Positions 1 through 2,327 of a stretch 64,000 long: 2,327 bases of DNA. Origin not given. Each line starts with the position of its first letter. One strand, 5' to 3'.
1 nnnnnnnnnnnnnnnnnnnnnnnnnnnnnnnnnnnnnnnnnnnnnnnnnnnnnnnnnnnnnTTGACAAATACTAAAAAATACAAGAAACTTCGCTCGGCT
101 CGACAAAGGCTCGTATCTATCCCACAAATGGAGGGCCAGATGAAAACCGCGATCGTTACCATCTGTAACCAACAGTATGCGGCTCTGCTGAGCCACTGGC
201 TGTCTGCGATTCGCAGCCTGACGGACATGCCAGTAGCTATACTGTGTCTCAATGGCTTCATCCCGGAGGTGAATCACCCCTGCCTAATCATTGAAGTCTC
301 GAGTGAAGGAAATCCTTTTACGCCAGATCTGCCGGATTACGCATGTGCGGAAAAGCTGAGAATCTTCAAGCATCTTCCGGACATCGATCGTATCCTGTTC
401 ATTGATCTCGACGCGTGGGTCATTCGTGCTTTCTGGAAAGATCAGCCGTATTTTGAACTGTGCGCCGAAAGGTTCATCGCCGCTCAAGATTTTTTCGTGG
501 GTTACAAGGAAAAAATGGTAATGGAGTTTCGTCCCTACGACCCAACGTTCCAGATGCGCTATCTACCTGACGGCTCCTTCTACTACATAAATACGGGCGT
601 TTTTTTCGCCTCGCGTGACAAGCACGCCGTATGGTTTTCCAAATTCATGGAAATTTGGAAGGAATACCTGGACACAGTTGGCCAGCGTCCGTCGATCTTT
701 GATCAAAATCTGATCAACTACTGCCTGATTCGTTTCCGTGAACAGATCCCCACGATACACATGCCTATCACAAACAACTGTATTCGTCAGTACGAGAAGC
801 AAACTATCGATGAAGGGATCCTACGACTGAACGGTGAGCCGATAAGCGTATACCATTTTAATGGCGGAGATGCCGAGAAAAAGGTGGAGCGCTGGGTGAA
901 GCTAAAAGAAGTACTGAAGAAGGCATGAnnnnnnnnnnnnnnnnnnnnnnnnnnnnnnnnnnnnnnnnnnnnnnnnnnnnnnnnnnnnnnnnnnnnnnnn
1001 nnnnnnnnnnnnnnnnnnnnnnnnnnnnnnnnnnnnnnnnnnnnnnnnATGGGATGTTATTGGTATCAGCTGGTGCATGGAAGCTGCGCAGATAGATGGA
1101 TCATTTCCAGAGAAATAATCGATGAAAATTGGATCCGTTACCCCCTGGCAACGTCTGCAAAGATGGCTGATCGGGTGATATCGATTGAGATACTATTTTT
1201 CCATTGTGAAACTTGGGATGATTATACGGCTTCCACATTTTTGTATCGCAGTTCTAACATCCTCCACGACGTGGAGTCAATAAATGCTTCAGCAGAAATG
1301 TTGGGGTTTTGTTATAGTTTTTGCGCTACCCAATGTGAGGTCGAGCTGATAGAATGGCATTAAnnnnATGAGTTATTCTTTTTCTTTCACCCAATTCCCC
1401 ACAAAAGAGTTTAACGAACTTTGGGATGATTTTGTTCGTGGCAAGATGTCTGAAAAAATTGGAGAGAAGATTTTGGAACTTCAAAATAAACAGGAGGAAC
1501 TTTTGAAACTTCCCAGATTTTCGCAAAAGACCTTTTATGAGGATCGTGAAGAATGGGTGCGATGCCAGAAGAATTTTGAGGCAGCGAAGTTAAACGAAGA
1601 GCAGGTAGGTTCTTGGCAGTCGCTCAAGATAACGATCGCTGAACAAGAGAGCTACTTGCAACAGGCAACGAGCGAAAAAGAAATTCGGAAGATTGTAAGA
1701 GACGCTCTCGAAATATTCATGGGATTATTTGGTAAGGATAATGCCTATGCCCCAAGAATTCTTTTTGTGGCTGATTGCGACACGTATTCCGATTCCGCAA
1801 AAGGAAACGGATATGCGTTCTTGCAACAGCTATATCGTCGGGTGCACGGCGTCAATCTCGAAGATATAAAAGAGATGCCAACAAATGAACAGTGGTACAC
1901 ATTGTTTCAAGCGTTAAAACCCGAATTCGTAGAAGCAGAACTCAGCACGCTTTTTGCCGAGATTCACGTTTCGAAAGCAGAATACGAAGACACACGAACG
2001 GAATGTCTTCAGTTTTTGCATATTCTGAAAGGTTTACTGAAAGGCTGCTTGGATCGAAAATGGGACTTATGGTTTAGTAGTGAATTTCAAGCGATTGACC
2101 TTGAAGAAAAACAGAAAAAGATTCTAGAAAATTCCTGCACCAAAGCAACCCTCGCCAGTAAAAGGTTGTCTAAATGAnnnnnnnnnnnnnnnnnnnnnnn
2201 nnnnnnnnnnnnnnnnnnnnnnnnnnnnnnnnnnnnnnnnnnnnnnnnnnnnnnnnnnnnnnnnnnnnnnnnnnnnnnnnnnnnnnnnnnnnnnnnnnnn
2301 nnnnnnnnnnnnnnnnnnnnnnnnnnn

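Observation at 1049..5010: Co-directional cluster of unknowns with a P-loop kinase / nucleotidyltransferase fusion and a Nudix hydrolase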

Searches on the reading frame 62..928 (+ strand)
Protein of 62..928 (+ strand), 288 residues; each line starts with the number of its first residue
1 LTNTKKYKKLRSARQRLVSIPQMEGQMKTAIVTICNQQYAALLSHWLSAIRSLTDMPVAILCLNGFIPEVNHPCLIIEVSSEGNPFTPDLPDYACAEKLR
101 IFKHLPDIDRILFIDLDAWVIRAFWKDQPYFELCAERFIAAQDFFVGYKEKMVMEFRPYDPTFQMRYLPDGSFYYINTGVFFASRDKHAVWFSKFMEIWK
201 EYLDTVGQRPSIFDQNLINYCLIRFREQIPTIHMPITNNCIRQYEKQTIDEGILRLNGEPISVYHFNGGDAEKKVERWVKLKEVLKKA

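Call 3: search_protein_families(library=pfam, proteins=[window:62-928:+], max_evalue=0.1)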
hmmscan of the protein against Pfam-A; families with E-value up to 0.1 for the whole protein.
window:62-928:+ (288 aa): 0 families

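Call 4: search_protein_families(library=padloc, proteins=[window:62-928:+], max_evalue=0.1)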
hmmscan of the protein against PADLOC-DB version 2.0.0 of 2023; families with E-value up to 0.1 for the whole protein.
window:62-928:+ (288 aa): 0 families

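Call 19: search_protein_families(library=ncbifam, proteins=[window:62-928:+], max_evalue=0.1)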
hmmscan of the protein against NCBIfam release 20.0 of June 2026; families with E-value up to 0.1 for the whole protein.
window:62-928:+ (288 aa): 0 families

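Call 20: search_protein_families(library=phrogs, proteins=[window:62-928:+], max_evalue=0.01)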
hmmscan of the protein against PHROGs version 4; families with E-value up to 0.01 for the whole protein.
window:62-928:+ (288 aa): 0 families

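Call 77: search_solved_structures(query=window:62-928:+, max_evalue=1)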
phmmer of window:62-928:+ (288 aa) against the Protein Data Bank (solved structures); distinct sequences matched with E-value up to 1: 0.

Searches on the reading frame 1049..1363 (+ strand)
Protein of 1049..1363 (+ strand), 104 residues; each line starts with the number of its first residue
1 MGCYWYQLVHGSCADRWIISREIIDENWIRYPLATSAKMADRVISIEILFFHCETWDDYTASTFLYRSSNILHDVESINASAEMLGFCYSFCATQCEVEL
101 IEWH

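Call 3: search_protein_families(library=pfam, proteins=[window:1049-1363:+], max_evalue=0.1)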
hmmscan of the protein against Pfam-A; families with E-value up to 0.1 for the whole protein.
window:1049-1363:+ (104 aa): 0 families

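Call 4: search_protein_families(library=padloc, proteins=[window:1049-1363:+], max_evalue=0.1)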
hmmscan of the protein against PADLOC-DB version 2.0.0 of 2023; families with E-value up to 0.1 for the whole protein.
window:1049-1363:+ (104 aa): 1 family
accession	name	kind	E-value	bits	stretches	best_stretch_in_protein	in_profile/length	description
PDLC02046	Cas7d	-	0.029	11.5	1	43-73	164-194/305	-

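Call 19: search_protein_families(library=ncbifam, proteins=[window:1049-1363:+], max_evalue=0.1)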
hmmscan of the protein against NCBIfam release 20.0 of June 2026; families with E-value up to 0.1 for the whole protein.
window:1049-1363:+ (104 aa): 0 families

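Call 20: search_protein_families(library=phrogs, proteins=[window:1049-1363:+], max_evalue=0.01)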
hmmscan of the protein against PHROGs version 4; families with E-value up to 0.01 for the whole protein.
window:1049-1363:+ (104 aa): 0 families

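Call 79: list_cluster_members(proteins=[window:1049-1363:+, window:1368-2177:+, window:2197-3333:+, window:3344-3865:+, window:3886-5010:+, window:62-928:+])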
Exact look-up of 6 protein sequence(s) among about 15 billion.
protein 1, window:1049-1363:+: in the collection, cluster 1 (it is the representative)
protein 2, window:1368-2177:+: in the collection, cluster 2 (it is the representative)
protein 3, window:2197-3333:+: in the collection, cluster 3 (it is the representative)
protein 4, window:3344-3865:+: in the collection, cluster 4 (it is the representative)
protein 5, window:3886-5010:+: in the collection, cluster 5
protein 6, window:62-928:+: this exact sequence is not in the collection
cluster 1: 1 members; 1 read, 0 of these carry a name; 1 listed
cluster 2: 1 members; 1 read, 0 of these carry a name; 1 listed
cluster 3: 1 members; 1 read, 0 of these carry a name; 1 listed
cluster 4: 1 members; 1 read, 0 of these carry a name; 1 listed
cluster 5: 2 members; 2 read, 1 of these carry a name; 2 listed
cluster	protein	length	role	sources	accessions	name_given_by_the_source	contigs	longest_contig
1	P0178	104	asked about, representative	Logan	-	-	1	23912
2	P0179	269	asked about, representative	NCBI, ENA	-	-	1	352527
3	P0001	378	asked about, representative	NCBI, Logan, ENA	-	-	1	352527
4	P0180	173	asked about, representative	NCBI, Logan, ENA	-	-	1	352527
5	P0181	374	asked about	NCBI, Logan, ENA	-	-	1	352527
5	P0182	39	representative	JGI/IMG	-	hypothetical protein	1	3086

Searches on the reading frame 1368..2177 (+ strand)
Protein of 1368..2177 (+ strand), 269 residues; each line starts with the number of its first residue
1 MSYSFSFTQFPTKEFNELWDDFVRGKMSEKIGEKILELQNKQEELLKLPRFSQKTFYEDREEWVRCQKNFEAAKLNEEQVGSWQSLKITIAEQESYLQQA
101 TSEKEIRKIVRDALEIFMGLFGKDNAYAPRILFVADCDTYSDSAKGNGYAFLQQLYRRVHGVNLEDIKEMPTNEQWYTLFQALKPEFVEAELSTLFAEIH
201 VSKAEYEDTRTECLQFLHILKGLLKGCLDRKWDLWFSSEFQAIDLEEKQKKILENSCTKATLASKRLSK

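Call 3: search_protein_families(library=pfam, proteins=[window:1368-2177:+], max_evalue=0.1)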
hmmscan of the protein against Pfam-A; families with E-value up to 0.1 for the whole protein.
window:1368-2177:+ (269 aa): 1 family
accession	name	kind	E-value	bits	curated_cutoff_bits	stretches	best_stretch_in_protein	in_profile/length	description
PF24616.1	DUF7624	-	0.082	13.4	27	0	146-169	103-126/134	Domain of unknown function (DUF7624)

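Call 4: search_protein_families(library=padloc, proteins=[window:1368-2177:+], max_evalue=0.1)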
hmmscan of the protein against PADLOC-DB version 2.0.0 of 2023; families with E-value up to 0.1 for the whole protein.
window:1368-2177:+ (269 aa): 0 families

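Call 19: search_protein_families(library=ncbifam, proteins=[window:1368-2177:+], max_evalue=0.1)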
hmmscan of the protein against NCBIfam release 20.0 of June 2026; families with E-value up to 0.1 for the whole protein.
window:1368-2177:+ (269 aa): 0 families

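Call 20: search_protein_families(library=phrogs, proteins=[window:1368-2177:+], max_evalue=0.01)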
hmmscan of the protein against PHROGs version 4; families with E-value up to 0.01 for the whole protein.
window:1368-2177:+ (269 aa): 0 families

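Call 60: search_solved_structures(query=window:1368-2177:+, max_evalue=1)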
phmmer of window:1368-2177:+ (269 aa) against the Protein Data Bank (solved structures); distinct sequences matched with E-value up to 1: 0.
